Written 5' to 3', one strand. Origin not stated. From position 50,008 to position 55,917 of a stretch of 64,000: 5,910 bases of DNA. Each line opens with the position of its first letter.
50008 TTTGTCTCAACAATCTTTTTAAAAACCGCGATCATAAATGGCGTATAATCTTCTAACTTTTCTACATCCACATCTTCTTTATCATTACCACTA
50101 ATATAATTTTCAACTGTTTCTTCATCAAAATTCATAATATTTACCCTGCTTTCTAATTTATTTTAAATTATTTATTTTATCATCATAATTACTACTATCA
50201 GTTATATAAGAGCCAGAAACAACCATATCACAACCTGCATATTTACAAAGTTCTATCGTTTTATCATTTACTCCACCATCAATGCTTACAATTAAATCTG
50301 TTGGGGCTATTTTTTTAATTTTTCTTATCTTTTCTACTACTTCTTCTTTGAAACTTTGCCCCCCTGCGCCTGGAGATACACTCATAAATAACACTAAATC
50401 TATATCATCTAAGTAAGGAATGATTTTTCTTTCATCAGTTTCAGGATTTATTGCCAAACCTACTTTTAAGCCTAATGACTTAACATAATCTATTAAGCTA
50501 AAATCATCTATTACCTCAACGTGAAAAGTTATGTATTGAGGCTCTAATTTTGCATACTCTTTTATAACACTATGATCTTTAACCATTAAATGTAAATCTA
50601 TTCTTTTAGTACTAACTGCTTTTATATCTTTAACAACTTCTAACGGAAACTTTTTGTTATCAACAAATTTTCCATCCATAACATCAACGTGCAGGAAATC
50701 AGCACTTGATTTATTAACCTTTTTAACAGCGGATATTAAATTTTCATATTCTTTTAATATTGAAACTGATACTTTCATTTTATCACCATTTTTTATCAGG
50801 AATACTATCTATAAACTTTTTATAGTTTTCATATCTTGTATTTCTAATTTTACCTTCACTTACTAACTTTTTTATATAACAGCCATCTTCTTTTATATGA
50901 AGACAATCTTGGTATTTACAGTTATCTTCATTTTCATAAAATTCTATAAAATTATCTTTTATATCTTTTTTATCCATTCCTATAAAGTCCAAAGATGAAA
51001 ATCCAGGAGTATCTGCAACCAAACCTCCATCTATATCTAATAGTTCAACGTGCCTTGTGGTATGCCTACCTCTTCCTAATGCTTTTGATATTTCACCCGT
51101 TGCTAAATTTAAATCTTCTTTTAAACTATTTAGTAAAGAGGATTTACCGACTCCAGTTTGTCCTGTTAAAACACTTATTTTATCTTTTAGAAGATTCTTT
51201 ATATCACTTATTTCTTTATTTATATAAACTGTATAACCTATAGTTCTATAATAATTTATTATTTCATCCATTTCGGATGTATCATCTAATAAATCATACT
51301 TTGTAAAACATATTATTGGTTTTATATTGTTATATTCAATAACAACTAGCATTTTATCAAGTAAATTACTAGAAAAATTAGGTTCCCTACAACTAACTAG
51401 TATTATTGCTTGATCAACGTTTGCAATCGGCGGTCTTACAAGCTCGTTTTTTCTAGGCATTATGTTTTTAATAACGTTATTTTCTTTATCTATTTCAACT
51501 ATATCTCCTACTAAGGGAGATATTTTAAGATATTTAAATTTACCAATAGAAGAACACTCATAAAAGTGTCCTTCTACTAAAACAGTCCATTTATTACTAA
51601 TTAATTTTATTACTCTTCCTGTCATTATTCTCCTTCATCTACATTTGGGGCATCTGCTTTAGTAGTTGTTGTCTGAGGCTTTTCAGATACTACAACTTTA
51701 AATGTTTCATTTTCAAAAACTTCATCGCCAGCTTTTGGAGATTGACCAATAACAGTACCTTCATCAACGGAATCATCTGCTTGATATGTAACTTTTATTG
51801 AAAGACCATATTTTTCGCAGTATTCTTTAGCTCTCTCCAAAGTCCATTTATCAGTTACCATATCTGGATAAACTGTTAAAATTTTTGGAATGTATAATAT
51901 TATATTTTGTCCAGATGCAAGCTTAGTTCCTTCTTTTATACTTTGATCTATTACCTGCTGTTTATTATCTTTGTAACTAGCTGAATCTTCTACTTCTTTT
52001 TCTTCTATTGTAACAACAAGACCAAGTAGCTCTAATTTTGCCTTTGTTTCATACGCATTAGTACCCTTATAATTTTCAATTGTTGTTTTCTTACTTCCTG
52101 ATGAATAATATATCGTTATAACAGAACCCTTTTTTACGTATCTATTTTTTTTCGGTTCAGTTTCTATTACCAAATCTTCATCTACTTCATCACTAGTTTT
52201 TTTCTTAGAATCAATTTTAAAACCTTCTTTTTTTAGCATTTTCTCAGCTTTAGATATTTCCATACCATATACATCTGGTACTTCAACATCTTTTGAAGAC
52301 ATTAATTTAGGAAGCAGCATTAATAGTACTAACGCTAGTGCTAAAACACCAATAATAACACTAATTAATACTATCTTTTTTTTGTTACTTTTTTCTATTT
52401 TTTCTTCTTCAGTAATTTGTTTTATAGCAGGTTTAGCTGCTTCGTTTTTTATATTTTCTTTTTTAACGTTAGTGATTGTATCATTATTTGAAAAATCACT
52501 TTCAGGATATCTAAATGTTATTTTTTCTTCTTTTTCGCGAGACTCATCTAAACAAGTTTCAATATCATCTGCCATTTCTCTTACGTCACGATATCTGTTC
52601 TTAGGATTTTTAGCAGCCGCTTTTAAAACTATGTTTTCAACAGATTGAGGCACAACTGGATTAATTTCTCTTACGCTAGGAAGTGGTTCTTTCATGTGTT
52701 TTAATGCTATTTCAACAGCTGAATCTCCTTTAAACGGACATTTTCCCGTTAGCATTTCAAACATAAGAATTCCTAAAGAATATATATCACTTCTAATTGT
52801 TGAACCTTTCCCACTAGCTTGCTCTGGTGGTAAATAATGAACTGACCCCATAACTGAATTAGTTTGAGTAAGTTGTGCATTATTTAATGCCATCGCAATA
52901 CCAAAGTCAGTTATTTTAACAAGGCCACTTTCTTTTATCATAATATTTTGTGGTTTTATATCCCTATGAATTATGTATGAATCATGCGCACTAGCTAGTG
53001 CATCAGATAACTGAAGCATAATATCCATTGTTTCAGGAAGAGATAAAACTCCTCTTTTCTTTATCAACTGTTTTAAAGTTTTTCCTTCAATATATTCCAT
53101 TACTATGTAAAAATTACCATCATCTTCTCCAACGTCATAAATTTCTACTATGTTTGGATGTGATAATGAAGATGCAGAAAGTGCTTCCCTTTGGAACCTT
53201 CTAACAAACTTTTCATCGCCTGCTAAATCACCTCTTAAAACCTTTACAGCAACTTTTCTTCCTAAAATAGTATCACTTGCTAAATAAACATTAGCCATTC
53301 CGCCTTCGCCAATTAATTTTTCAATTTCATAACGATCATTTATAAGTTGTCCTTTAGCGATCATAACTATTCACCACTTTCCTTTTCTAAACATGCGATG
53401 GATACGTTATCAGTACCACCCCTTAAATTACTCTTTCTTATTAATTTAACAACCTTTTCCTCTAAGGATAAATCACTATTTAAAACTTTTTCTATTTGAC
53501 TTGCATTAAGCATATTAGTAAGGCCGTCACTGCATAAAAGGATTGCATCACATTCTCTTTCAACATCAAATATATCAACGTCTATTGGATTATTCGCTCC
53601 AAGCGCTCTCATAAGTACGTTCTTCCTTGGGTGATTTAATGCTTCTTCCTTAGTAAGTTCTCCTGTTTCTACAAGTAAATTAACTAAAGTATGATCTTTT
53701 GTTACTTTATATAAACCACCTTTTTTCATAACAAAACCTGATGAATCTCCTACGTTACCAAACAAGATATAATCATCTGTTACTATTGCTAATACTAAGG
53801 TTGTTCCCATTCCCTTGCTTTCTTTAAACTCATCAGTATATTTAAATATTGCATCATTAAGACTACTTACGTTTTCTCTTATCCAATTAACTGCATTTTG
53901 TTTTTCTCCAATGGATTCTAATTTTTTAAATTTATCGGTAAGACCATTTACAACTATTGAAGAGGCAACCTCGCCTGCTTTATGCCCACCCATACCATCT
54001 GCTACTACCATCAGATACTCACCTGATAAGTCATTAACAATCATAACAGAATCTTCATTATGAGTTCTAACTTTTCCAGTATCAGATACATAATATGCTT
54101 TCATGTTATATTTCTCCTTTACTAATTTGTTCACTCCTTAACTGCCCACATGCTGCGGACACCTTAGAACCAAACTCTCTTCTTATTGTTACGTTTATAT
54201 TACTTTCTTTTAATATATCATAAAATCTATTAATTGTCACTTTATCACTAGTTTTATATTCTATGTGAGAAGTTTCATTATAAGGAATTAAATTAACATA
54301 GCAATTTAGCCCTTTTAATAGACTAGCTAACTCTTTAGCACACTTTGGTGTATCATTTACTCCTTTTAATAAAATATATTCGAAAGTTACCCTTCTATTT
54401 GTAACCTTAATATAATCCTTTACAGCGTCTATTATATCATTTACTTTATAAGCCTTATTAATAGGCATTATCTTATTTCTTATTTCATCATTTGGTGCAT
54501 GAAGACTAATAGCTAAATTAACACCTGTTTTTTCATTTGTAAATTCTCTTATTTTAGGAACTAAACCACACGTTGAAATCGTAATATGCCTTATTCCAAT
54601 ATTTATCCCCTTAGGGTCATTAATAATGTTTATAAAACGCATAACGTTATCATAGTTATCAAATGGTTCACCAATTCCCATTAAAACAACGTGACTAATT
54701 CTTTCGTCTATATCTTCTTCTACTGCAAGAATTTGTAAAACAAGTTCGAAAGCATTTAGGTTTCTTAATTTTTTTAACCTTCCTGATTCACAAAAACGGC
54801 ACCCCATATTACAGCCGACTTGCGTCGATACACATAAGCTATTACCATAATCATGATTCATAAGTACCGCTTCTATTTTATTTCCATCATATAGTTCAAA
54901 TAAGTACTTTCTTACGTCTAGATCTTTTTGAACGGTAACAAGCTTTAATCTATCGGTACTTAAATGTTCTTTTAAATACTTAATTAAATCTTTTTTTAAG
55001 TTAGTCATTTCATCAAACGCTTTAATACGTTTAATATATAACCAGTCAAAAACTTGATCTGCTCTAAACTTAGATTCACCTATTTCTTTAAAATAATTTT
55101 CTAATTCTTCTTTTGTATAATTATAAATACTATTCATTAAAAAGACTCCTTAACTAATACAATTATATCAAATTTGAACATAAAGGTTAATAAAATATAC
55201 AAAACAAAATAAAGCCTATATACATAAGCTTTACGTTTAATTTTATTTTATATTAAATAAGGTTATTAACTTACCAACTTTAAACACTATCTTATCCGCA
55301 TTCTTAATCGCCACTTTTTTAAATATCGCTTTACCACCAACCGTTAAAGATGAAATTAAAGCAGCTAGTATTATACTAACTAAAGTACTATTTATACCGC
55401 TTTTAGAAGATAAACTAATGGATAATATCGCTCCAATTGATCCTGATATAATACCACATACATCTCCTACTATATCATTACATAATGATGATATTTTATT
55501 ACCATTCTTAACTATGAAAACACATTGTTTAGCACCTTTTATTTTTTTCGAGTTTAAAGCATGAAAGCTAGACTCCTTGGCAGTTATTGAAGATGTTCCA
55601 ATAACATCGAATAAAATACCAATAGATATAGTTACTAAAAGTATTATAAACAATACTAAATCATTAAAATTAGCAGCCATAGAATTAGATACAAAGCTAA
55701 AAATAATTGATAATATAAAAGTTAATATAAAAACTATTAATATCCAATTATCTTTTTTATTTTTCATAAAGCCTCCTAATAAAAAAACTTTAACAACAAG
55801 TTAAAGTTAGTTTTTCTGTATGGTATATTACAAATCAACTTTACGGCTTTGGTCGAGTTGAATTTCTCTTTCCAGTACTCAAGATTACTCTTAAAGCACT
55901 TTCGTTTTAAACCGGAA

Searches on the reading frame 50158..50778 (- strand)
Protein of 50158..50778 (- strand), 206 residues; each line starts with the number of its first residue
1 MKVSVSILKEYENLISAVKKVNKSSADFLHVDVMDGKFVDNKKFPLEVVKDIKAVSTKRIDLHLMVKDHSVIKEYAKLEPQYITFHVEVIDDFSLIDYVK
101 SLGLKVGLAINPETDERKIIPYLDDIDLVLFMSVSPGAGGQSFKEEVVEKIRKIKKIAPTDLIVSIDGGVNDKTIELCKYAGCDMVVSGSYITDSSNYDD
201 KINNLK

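Call 33: search_protein_families(library=pfam, proteins=[window:50158-50778:-], max_evalue=0.00001)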
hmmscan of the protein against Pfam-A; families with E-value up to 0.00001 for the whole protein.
window:50158-50778:- (206 aa): 1 family
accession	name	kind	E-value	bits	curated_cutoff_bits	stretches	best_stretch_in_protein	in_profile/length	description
PF00834.25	Ribul_P_3_epim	-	3.5e-54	183.7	21.1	1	3-192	2-197/198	Ribulose-phosphate 3 epimerase family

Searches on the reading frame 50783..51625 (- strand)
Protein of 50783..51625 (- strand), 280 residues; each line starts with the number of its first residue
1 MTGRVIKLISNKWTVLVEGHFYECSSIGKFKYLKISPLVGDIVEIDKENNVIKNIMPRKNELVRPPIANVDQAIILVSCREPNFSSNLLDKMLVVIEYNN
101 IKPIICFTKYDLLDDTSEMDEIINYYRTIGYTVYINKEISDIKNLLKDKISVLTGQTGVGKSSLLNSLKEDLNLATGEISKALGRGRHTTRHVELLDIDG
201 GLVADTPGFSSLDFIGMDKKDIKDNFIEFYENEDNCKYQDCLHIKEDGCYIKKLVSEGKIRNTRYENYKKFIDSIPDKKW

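Call 33: search_protein_families(library=pfam, proteins=[window:50783-51625:-], max_evalue=0.00001)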
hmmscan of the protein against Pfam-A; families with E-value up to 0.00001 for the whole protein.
window:50783-51625:- (280 aa): 3 families
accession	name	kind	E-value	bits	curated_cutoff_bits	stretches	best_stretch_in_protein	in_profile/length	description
PF03193.22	RsgA_GTPase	-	1.1e-57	195.1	30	1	55-214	1-173/174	RsgA GTPase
PF16745.11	RsgA_N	-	2e-11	43.9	27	1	2-50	1-49/54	RsgA N-terminal domain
PF01926.29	MMR_HSR1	-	6.6e-06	26.6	21.9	0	152-226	3-70/113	50S ribosome-binding GTPase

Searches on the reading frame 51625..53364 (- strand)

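Call 33: search_protein_families(library=pfam, proteins=[window:51625-53364:-], max_evalue=0.00001)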
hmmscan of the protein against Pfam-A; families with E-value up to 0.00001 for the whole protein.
window:51625-53364:- (579 aa): 3 families
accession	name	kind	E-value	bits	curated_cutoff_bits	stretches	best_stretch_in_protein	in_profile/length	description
PF00069.31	Pkinase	-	2e-56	191.8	31.7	1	12-258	1-252/263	Protein kinase domain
PF07714.23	PK_Tyr_Ser-Thr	-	5.7e-40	137.7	23.1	1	13-258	2-249/258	Protein tyrosine and serine/threonine kinase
PF03793.24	PASTA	-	2.6e-36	123.8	23.2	3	360-421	1-63/64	PASTA domain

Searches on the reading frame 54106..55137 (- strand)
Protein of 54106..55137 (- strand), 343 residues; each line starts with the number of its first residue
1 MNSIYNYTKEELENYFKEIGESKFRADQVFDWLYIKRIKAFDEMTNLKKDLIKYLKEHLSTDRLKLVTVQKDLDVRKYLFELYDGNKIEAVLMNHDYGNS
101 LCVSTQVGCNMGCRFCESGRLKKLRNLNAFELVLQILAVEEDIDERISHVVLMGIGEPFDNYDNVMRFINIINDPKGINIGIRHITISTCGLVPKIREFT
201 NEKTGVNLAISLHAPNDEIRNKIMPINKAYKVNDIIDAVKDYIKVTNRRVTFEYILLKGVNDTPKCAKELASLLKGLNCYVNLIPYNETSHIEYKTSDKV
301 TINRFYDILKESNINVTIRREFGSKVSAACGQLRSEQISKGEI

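Call 6: search_protein_families(library=pfam, proteins=[window:54106-55137:-], max_evalue=0.01)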
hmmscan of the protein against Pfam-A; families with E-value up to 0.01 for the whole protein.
window:54106-55137:- (343 aa): 4 families
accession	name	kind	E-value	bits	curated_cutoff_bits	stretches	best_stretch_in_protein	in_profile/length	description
PF04055.27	Radical_SAM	-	1.9e-18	67.6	29.5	1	104-262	2-156/166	Radical SAM superfamily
PF21016.3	RlmN_N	-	7.3e-18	64.5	24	1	4-59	3-58/60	Ribosomal RNA large subunit methyltransferase N-terminal domain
PF13353.11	Fer4_12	-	0.00062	20.5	22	1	107-174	13-79/137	4Fe-4S single cluster domain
PF19238.5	Radical_SAM_2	-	0.0026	17.9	26.7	1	208-275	80-143/151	Radical SAM-like domain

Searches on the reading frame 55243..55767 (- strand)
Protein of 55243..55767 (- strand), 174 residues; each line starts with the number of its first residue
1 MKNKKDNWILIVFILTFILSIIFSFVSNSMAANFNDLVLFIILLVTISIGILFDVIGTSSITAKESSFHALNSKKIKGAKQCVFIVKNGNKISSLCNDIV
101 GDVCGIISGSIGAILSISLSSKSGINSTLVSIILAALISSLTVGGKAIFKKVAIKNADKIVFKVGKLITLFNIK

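Call 6: search_protein_families(library=pfam, proteins=[window:55243-55767:-], max_evalue=0.01)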
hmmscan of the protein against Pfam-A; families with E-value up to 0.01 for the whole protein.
window:55243-55767:- (174 aa): 1 family
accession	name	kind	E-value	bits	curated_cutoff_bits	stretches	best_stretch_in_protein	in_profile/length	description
PF01595.25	CNNM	-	0.0041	17.2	28.4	1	45-171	5-127/181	Cyclin M transmembrane N-terminal domain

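Call 8: search_protein_families(library=ncbifam, proteins=[window:55243-55767:-], max_evalue=0.01)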
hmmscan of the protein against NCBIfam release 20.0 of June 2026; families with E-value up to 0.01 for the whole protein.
window:55243-55767:- (174 aa): 0 families

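Call 11: find_related_loci(query=window:55243-55767:-, collection=genome_contigs, flank=3000)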
Query window:55243-55767:- (174 aa) in genome_contigs; peptide patterns used: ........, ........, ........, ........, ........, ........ (x = any residue, [..] = any of these).
327 stretches matched a pattern; 32 encode a relative of the query (tblastn E <= 1e-3); 32 distinct loci.
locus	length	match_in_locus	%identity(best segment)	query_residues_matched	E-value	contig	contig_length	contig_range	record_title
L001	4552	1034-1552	91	1-173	1e-94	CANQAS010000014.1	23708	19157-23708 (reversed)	MAG: uncultured Bacilli bacterium isolate Lapin-001__bin73 genome assembly, contig: Lapin-001__NODE_2412_length_23708_co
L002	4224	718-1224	70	4-172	5e-72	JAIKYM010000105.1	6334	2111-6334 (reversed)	MAG: Bacilli bacterium isolate RUI481 k141_11432830_flag=1_multi=9.9172_len=6334, whole genome shotgun sequence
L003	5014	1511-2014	71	4-171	5e-72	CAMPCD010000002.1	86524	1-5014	MAG: uncultured bacterium isolate SRR873610_bin.2_metaWRAP_v1.3_MAG genome assembly, contig: NODE_242_length_86524_cov_5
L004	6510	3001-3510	66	4-173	4e-71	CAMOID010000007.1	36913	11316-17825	MAG: uncultured Bacillales bacterium isolate SRR873601_bin.127_metaWRAP_v1.3_MAG genome assembly, contig: NODE_2438_leng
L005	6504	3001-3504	70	4-171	1e-70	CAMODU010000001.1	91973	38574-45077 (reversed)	MAG: uncultured bacterium isolate SRR873606_bin.1_metaWRAP_v1.3_MAG genome assembly, contig: NODE_203_length_91973_cov_1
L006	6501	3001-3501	65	5-171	1e-65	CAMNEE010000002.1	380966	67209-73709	MAG: uncultured Bacillales bacterium isolate SRR1222429_bin.164_metaWRAP_v1.3_MAG genome assembly, contig: NODE.9_length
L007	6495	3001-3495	68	4-168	5e-63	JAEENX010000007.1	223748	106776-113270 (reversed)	MAG: Bacilli bacterium isolate Tb.RUG.273 NODE_1666383_length_223748_cov_1.940828, whole genome shotgun sequence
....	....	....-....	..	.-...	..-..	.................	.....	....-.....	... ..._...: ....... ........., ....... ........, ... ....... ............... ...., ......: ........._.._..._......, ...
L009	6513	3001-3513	64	4-174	9e-58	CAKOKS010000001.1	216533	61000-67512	MAG: uncultured Bacilli bacterium isolate REFINED_METABAT215_TOP10_CONTIGS_1500_ASSEMBLY_K77_MERGED__Hadza_MoBio_hadza-E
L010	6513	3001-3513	64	4-174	1e-55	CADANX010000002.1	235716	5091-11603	MAG: uncultured Erysipelotrichaceae bacterium isolate RUG13470 genome assembly, contig: RUG13470_asm_2, whole genome sho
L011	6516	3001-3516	58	3-174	8e-55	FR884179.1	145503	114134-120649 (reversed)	Firmicutes bacterium CAG:582 genomic scaffold, scf56, whole genome shotgun sequence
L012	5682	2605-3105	56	3-171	5e-54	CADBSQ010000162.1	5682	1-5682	MAG: uncultured Erysipelotrichaceae bacterium isolate RUG14267 genome assembly, contig: RUG14267_asm_162, whole genome s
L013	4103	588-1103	59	3-174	1e-52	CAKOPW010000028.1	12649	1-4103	MAG: uncultured Bacilli bacterium isolate REFINED_METABAT215_TOP10_CONTIGS_1500_ASSEMBLY_K77_MERGED__Hadza_MoBio_hadza-A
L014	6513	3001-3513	54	4-174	6e-52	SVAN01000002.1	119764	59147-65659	MAG: Bacillota bacterium isolate SIG203 NODE_3559_length_119764_cov_4.127996, whole genome shotgun sequence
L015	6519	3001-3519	62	4-171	6e-63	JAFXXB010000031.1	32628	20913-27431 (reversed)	MAG: Bacilli bacterium isolate RGIG6824 Sheep_Rumen-4__c947461, whole genome shotgun sequence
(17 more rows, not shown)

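Call 17: search_solved_structures(query=window:55243-55767:-, max_evalue=1, show_alignments=2)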
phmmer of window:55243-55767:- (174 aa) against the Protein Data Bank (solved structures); distinct sequences matched with E-value up to 1: 0.

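Call 48: predict_structure(protein=window:55246-55767:-)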
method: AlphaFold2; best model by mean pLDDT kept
length: 174 residues; sequences in the alignment: 1
mean_pLDDT: 49.3   pTM: 0.31
mean pLDDT of the five models: 49.3, 47.0, 45.5, 45.4, 41.4
residues with pLDDT >= 90: 0; 70-90: 1; 50-70: 93; < 50: 80
segments of 3 or more residues with pLDDT < 50: 1-7, 53-79, 86-92, 99-102, 115-125, 142-146, 165-174
pLDDT, mean of each block of 10 residues (from residue 1): 50 66 59 56 59 42 29 37 49 49 51 49 49 58 48 53 43 25
secondary structure, 60 per line:
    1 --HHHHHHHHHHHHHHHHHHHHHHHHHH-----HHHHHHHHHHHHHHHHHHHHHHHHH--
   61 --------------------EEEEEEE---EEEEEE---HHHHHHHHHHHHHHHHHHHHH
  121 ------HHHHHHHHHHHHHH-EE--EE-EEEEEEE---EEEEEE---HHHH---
elements in order: H3-28 H34-58 E81-87 E91-96 H100-120 H127-140 E149-155 E159-164 H168-171

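Call 49: search_solved_structures(query=A2, max_evalue=10, show_alignments=1)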
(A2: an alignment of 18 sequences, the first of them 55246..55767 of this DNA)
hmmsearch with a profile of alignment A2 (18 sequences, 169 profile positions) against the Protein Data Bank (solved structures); distinct sequences matched with E-value up to 10: 0.

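Call 50: search_protein_families(library=pfam, alignment_id=A2, max_evalue=0.1)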
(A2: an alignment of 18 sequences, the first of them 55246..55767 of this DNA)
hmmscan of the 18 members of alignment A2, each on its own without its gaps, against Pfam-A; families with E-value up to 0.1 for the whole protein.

A. member 1, window:55246-55767:- (174 aa): 3 families
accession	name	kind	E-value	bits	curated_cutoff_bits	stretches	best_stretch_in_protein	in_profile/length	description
PF01595.25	CNNM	-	0.0041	17.2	28.4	1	45-171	5-127/181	Cyclin M transmembrane N-terminal domain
PF11694.13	DUF3290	-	0.023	15.1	31.3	1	8-56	20-68/144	Protein of unknown function (DUF3290)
PF01324.24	Diphtheria_R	-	0.05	13.7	25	1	69-104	66-101/167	Diphtheria toxin, R domain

B. families by the number of members that match (of 18 scanned): 13 families
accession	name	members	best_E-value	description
PF01595.25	CNNM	13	8e-06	Cyclin M transmembrane N-terminal domain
PF24985.1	DUF7775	3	0.0086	Domain of unknown function (DUF7775)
PF05814.16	Ac76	2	0.018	Orf76 (Ac76)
PF11694.13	DUF3290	2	0.023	Protein of unknown function (DUF3290)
PF11877.13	DUF3397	1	0.0044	Protein of unknown function (DUF3397)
PF06434.19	Aconitase_2_N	1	0.031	Aconitate hydratase 2 N-terminus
PF16079.10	Phage_holin_5_2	1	0.043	Phage holin family Hol44, in holin superfamily V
PF09323.15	DUF1980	1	0.048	DUF1980 N-terminal domain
PF13582.12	Reprolysin_3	1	0.049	Metallo-peptidase family M12B Reprolysin-like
PF01324.24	Diphtheria_R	1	0.05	Diphtheria toxin, R domain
PF05975.17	EcsB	1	0.05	Bacterial ABC transporter protein EcsB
PF04647.20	AgrB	1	0.068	Accessory gene regulator B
PF12666.12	PrgI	1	0.069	PrgI family protein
